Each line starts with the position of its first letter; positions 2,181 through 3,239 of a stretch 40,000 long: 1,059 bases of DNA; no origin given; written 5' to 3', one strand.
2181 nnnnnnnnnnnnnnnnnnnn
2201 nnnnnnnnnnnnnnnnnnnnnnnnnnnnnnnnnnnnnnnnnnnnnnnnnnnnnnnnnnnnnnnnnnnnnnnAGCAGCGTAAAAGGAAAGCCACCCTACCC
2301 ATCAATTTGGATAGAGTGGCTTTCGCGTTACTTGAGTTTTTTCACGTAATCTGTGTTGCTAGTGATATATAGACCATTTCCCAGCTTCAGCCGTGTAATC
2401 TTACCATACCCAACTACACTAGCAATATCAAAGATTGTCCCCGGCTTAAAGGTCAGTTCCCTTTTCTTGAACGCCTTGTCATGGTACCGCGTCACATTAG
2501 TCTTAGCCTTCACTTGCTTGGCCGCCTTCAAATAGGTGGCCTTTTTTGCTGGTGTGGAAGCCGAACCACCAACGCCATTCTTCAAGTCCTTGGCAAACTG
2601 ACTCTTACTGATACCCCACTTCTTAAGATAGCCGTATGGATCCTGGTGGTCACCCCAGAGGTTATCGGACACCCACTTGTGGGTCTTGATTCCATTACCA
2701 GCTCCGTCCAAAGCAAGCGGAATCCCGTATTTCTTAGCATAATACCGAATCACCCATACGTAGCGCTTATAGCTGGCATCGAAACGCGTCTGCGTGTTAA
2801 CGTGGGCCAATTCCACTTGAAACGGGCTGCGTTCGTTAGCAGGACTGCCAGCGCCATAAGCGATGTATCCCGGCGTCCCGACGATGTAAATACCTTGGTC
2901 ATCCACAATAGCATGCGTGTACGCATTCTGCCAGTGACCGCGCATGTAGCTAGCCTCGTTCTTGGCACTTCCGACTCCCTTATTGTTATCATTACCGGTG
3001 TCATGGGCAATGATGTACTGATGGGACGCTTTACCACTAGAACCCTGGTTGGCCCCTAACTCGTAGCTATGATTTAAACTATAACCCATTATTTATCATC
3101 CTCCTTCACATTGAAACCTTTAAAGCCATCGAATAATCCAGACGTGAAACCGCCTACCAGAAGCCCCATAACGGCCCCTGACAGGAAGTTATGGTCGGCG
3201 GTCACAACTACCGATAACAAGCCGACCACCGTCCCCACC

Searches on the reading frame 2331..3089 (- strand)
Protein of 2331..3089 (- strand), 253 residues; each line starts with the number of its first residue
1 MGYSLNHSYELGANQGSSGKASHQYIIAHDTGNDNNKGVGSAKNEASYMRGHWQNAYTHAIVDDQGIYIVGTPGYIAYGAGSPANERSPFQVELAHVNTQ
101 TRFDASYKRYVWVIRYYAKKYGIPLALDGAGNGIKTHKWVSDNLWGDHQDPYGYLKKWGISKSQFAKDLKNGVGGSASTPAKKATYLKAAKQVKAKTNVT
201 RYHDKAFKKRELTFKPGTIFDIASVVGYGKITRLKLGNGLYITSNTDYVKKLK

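Call 79: search_protein_families(library=pfam, proteins=[window:2331-3089:-], max_evalue=0.01)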
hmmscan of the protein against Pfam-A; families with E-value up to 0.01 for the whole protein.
window:2331-3089:- (253 aa): 2 families
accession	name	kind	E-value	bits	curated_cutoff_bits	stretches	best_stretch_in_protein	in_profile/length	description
PF19087.6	DUF5776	-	1.9e-13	50.8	27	1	188-249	4-67/67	Domain of unknown function (DUF5776)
PF01510.30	Amidase_2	-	2.3e-12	47.8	26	1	23-151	5-129/131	N-acetylmuramoyl-L-alanine amidase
